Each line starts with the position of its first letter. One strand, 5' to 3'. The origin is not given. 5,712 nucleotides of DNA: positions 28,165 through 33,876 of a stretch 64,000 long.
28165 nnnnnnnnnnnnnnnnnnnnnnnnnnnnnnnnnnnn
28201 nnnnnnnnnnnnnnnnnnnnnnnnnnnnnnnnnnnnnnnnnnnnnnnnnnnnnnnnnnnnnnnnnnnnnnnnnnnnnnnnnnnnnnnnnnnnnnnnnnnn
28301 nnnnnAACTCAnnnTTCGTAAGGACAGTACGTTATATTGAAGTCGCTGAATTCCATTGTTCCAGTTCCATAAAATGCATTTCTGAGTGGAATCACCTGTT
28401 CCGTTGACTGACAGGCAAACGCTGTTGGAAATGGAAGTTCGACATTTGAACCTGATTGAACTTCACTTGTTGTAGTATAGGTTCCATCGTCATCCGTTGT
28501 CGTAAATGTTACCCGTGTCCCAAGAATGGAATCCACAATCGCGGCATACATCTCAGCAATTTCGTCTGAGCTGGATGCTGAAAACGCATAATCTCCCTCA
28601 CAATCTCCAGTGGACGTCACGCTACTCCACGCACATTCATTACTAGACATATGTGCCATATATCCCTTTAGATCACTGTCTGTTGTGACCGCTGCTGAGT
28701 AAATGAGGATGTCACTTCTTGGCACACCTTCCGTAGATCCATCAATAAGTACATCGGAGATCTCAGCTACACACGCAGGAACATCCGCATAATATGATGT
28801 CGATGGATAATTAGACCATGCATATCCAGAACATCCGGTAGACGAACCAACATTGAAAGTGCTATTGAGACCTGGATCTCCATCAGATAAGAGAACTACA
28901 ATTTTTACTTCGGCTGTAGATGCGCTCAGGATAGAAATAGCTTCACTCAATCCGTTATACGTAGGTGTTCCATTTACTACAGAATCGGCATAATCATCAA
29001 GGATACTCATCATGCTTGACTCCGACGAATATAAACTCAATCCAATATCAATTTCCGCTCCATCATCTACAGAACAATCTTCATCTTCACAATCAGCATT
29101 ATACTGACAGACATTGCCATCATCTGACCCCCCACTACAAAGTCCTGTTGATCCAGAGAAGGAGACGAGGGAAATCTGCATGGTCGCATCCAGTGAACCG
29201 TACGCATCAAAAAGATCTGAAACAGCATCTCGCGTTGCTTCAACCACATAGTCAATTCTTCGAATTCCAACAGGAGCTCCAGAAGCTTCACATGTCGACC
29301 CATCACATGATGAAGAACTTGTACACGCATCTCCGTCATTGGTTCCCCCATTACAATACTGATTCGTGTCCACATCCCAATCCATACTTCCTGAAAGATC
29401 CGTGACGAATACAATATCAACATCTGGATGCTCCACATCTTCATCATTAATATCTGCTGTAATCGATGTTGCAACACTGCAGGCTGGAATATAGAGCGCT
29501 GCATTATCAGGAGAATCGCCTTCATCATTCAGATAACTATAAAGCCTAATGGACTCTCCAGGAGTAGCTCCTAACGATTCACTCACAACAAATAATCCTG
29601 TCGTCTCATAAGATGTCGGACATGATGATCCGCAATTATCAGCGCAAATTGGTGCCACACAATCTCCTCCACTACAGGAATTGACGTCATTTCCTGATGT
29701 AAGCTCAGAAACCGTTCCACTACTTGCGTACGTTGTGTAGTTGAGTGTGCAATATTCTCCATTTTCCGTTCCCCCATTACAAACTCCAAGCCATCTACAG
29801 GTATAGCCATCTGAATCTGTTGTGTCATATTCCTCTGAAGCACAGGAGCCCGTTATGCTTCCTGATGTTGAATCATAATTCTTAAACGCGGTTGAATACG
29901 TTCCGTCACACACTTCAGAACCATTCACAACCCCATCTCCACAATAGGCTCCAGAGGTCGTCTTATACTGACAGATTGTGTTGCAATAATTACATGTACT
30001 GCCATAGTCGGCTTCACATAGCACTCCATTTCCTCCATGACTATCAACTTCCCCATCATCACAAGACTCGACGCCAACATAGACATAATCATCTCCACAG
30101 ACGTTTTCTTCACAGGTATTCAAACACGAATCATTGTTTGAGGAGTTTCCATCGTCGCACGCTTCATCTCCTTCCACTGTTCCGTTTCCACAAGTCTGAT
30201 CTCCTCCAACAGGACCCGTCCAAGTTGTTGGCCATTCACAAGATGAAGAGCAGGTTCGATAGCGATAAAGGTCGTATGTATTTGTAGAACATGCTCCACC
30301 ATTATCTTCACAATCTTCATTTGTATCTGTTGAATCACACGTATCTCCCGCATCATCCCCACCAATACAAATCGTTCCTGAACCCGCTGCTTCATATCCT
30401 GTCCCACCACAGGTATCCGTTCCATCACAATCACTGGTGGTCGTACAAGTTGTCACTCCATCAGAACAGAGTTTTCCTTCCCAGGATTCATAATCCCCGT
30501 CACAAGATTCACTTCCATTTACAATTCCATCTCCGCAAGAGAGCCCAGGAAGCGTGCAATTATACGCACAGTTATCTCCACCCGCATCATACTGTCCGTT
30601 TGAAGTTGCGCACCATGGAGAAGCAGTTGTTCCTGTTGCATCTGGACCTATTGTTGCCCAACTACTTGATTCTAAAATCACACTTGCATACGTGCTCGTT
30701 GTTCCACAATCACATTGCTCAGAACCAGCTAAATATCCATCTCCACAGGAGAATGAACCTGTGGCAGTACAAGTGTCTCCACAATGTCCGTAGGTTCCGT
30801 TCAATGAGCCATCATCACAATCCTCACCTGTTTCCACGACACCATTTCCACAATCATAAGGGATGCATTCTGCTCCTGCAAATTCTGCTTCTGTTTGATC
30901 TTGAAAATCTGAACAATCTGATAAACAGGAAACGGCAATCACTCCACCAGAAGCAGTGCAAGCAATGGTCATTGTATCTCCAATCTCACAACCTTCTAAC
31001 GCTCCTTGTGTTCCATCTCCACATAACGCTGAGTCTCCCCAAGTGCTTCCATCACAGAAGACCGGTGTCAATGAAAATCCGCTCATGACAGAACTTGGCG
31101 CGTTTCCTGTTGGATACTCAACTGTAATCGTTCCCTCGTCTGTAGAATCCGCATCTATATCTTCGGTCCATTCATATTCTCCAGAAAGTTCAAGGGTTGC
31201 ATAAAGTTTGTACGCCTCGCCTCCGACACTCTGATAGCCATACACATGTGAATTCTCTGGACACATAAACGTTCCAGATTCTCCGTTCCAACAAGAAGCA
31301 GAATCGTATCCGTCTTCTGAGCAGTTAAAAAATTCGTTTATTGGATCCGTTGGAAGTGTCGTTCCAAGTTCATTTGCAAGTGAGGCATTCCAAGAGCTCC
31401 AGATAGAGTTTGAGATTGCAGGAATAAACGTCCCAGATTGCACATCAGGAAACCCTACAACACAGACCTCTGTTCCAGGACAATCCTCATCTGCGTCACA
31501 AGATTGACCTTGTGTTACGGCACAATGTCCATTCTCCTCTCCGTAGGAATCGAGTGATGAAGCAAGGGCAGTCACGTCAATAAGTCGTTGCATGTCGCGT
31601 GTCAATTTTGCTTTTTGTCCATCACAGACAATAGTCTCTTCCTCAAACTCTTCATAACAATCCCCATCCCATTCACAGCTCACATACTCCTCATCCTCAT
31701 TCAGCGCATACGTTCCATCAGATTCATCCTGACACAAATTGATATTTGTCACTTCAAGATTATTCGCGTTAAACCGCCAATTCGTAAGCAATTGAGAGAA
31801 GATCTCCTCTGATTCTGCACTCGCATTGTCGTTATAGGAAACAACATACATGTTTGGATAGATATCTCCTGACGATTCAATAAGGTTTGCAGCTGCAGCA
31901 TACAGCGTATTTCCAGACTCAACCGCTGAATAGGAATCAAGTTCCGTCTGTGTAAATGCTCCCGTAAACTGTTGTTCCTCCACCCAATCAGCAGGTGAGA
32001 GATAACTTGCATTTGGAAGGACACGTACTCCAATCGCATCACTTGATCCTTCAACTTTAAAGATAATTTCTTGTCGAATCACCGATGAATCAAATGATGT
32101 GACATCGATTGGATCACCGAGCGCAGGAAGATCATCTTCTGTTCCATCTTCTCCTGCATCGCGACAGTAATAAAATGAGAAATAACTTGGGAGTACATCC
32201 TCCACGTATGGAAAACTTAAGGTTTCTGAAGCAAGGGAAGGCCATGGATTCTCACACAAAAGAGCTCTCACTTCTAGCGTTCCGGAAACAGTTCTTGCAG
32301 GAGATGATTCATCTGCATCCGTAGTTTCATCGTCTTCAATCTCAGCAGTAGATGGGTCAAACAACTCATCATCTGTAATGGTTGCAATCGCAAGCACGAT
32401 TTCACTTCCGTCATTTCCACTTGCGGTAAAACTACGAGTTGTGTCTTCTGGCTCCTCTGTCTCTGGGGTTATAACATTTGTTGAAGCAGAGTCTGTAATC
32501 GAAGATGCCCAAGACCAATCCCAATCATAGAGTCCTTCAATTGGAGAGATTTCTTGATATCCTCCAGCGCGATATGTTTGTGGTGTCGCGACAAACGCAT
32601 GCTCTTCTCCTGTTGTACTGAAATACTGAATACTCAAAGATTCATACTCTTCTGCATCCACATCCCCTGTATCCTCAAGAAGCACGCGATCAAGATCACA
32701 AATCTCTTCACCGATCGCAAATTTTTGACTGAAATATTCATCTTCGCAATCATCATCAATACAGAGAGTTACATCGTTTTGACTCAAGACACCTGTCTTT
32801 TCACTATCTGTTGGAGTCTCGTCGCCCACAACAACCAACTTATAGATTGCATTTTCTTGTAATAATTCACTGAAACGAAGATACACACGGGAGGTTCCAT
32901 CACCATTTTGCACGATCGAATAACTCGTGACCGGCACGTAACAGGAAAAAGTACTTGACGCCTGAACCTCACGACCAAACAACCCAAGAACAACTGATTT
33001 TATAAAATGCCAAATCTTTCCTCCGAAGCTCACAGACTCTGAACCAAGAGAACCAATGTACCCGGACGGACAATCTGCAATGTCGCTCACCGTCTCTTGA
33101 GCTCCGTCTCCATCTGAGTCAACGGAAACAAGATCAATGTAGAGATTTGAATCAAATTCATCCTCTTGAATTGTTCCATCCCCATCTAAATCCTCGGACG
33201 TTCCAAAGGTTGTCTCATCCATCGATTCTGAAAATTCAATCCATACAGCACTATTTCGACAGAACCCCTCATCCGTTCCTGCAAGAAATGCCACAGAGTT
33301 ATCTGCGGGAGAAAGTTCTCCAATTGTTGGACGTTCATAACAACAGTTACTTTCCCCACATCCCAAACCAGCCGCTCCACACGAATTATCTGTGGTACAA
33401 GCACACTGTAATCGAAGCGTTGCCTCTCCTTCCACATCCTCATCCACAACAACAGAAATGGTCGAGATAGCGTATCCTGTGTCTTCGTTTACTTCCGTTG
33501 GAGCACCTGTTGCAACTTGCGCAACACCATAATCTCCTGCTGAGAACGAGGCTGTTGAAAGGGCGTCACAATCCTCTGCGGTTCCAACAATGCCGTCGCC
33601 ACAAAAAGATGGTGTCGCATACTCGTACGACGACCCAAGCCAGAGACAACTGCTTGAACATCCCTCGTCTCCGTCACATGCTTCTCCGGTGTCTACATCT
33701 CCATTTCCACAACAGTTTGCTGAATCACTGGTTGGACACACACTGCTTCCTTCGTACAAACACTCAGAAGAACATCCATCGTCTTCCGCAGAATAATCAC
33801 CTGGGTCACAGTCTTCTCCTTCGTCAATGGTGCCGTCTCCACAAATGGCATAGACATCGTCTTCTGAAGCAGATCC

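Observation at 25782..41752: Large surface-protein locus inserted into the conserved rpsU-yqeY ... ybeY-dgkA housekeeping cluster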

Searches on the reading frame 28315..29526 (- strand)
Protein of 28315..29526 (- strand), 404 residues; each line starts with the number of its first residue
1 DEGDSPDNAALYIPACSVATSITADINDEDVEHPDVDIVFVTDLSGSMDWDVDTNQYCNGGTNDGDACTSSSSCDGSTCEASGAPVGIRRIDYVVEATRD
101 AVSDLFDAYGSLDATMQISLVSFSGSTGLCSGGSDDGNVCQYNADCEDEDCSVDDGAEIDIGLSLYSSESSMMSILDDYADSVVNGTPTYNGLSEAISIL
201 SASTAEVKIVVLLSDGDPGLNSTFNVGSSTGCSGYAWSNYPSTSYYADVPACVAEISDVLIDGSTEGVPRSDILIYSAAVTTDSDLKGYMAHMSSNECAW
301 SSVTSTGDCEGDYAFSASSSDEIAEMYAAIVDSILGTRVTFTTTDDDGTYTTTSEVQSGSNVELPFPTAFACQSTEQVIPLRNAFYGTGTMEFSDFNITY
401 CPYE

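Call 35: search_protein_families(library=pfam, proteins=[window:28315-29526:-], max_evalue=0.05)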
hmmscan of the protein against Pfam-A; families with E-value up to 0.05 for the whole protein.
window:28315-29526:- (404 aa): 2 families
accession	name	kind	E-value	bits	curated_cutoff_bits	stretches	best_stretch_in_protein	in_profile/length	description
PF13519.12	VWA_2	-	0.00018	22.5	27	0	153-216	45-106/107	von Willebrand factor type A domain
PF00092.34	VWA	-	0.0036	18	23.8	0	143-218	46-115/174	von Willebrand factor type A domain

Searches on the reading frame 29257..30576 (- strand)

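Call 35: search_protein_families(library=pfam, proteins=[window:29257-30576:-], max_evalue=0.05)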
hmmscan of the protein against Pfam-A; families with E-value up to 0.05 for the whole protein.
window:29257-30576:- (440 aa): 1 family
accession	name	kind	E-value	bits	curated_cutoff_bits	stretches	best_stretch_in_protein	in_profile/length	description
PF13948.11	DUF4215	-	0.00029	21.5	27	1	128-155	20-46/47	Domain of unknown function (DUF4215)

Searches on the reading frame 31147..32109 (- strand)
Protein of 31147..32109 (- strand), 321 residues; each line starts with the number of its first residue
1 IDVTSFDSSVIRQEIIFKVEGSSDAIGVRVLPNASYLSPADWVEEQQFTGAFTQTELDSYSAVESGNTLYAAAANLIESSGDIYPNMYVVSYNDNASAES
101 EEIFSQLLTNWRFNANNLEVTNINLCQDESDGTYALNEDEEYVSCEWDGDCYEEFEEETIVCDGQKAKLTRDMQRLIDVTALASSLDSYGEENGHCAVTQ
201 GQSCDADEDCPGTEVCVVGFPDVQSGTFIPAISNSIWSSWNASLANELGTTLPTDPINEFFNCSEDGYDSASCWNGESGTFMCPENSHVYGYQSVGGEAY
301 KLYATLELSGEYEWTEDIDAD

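Call 53: find_related_loci(query=A2, collection=genome_contigs, flank=10000)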
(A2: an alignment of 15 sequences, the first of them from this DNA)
Query A2 (321 aa) in genome_contigs; peptide patterns used: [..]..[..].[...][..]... (x = any residue, [..] = any of these).
59 stretches matched a pattern; 41 encode a relative of the query (tblastn E <= 1e-3); 41 distinct loci.
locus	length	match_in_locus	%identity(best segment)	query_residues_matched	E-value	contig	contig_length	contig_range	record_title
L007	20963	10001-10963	74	1-321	4e-168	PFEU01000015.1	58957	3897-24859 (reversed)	MAG: Candidatus Uhrbacteria bacterium CG10_big_fil_rev_8_21_14_0_10_48_16 CG10_8_21_14_0.10_scaffold_871_c, whole genome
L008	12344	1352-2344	65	1-321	9e-147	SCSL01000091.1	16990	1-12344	MAG: Patescibacteria group bacterium isolate FW215_bin.11 FW215_bin.11-127699, whole genome shotgun sequence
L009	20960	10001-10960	68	1-314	5e-146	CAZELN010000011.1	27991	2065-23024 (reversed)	MAG TPA_asm: uncultured Gammaproteobacteria bacterium isolate binchicken_co368_97 genome assembly, contig: NODE_1082_len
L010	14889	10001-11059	62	1-321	3e-144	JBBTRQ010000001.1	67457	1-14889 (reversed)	MAG: Patescibacteria group bacterium isolate H52-bin078_1 H52_bin078_1_000000000001, whole genome shotgun sequence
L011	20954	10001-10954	67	1-319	9e-143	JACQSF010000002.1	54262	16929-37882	MAG: Candidatus Uhrbacteria bacterium isolate NC_groundwater_1378_Ag_S-0.2um_51_101 S_p2_S4_coassembly_k141_84905, whole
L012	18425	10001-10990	65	1-319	7e-140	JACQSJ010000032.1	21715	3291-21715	MAG: Candidatus Uhrbacteria bacterium isolate NC_groundwater_1382_Ag_S-0.2um_56_31 S_p2_S4_coassembly_k141_1920094, whol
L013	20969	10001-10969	59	1-319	8e-128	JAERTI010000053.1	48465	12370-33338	MAG: Candidatus Uhrbacteria bacterium isolate BH28 c_000000009860, whole genome shotgun sequence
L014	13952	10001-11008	58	1-319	1e-125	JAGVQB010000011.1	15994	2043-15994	MAG: bacterium isolate DeMMO3_34 c_000000080083, whole genome shotgun sequence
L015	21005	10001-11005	57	1-319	2e-123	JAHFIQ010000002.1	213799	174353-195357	MAG: Candidatus Uhrbacteria bacterium isolate nzgw366 NODE_29_length_213800_cov_39.828865, whole genome shotgun sequence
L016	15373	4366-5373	57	1-319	1e-123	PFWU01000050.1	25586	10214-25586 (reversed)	MAG: Candidatus Uhrbacteria bacterium CG_4_9_14_3_um_filter_50_9 CG_4_9_14_3_um_filter_150_scaffold_1410_c, whole genome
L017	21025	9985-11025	56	1-321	1e-122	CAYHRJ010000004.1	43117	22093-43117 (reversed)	MAG TPA_asm: uncultured Gammaproteobacteria bacterium isolate ERP119705_co14_53 genome assembly, contig: NODE_535_length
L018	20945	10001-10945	53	11-319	3e-115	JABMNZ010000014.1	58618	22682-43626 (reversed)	MAG: Parcubacteria group bacterium isolate bin.251 k141_3076022, whole genome shotgun sequence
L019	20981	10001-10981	49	11-319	6e-105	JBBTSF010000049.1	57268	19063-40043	MAG: Patescibacteria group bacterium isolate H43-bin239_1 H43_bin239_1_000000000049, whole genome shotgun sequence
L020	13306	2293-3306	47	1-319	9e-105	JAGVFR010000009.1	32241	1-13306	MAG: bacterium isolate DeMMO2_27 c_000000047205, whole genome shotgun sequence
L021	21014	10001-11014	48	1-319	1e-104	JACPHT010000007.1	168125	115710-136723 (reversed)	MAG: Candidatus Uhrbacteria bacterium isolate NC_groundwater_421_Ag_B-0.1um_41_26 GD18-4_B1_scaffold_594736, whole genom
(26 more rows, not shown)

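Call 73: predict_structure(alignment_id=A2)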
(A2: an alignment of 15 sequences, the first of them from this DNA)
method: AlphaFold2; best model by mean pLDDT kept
length: 321 residues; sequences in the alignment: 15
mean_pLDDT: 68.8   pTM: 0.71
mean pLDDT of the five models: 68.8, 68.2, 66.4, 65.6, 61.3
residues with pLDDT >= 90: 55; 70-90: 124; 50-70: 55; < 50: 87
segments of 3 or more residues with pLDDT < 50: 1-8, 194-206, 208-258, 276-282, 296-298
pLDDT, mean of each block of 10 residues (from residue 1): 44 87 91 89 87 90 92 85 91 91 89 81 86 90 80 84 84 79 63 46 44 42 37 32 31 40 64 50 52 49 64 72 38
secondary structure, 60 per line:
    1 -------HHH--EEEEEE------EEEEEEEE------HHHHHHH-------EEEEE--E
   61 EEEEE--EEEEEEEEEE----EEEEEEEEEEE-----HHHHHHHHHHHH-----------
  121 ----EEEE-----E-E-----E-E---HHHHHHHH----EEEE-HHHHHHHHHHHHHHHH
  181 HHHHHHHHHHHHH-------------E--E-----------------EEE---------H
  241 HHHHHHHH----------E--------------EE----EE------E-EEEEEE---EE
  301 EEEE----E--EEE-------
elements in order: E13-18 E25-32 H39-45 E53-57 E60-65 E68-77 E82-92 H98-109 E125-128 H148-155 E160-163 H165-193 E228-230 H240-248 E290-295 E299-304 E312-314

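Call 75: fold_search(model_id=the predicted structure, library=pdb)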
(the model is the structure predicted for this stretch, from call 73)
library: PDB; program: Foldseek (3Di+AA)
matches with E <= 10: 694; with E <= 0.001: 0
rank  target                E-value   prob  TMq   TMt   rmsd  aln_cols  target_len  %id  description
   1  6e8a_A                6.4e-03  0.96  0.20  0.35   6.8       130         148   16  Crystal structure of DcrB from Salmonella enterica at 1.92 Angstroms resolution (released 2018-10-31)
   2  6e8a_B                7.2e-03  0.97  0.20  0.38   6.3       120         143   12  Crystal structure of DcrB from Salmonella enterica at 1.92 Angstroms resolution (released 2018-10-31)
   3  6xrr_B                1.4e-02  0.87  0.20  0.36   9.9       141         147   15  Structure of SciW bound to the Rhs1 Transmembrane Domain from Salmonella typhimurium (released 2020-12-30)
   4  3kdh_B                1.4e-02  0.23  0.09  0.13  15.0       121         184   11  Structure of ligand-free PYL2 (released 2009-11-10)
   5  6xrr_A                2.2e-02  0.89  0.19  0.36   7.7       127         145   12  Structure of SciW bound to the Rhs1 Transmembrane Domain from Salmonella typhimurium (released 2020-12-30)
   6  6xrr_D                2.4e-02  0.82  0.19  0.36   8.8       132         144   11  Structure of SciW bound to the Rhs1 Transmembrane Domain from Salmonella typhimurium (released 2020-12-30)
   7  6xrb_B                2.9e-02  0.77  0.18  0.34   9.2       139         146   11  Crystal structure of SciW from Salmonella typhimurium (released 2020-12-30)
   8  6xrb_A                4.1e-02  0.80  0.20  0.35   6.5       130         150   10  Crystal structure of SciW from Salmonella typhimurium (released 2020-12-30)
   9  6in9_A                4.1e-02  0.25  0.09  0.11  12.2        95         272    7  Crystal structure of MucB in complex with MucA(peri) (released 2019-07-24)
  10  6xrr_I                4.3e-02  0.69  0.19  0.36   9.6       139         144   14  Structure of SciW bound to the Rhs1 Transmembrane Domain from Salmonella typhimurium (released 2020-12-30)
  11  9mvg_A                4.6e-02  0.77  0.20  0.38   9.8       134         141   13  Structure of SciW variant L66A bound to the Rhs1 transmembrane domain (released 2026-01-28)
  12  3kdh_C                5.5e-02  0.18  0.10  0.14  14.9       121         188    9  Structure of ligand-free PYL2 (released 2009-11-10)
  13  3kaz_A                6.9e-02  0.13  0.09  0.13  15.0       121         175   11  Crystal structure of abscisic acid receptor PYL2 (released 2009-12-08)
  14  6xrr_H                7.8e-02  0.69  0.19  0.38   7.8       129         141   12  Structure of SciW bound to the Rhs1 Transmembrane Domain from Salmonella typhimurium (released 2020-12-30)
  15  1g85_A                8.2e-02  0.16  0.10  0.19  17.3       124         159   10  CRYSTAL STRUCTURE OF BOVINE ODORANT BINDING PROTEIN COMPLEXED WITH IS NATURAL LIGAND (released 2002-06-26)
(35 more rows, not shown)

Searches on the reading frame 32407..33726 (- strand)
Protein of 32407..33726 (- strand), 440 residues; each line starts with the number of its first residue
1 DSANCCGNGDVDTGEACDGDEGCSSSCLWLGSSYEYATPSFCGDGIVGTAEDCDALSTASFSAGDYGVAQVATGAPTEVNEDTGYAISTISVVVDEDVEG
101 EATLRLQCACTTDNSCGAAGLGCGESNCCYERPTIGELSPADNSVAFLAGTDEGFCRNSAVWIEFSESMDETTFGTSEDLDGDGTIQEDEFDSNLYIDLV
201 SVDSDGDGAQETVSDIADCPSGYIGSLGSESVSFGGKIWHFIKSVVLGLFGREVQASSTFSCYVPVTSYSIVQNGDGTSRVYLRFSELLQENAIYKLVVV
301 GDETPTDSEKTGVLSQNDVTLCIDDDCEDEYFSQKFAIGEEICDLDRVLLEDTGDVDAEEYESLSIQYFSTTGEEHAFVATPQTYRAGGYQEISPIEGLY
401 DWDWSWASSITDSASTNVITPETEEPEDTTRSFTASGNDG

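Call 35: search_protein_families(library=pfam, proteins=[window:32407-33726:-], max_evalue=0.05)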
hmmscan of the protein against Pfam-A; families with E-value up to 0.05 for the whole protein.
window:32407-33726:- (440 aa): 1 family
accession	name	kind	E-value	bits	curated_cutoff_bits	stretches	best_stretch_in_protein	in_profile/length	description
PF13205.12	Big_5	-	0.013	16.6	23.6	0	132-177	4-41/105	Bacterial Ig-like domain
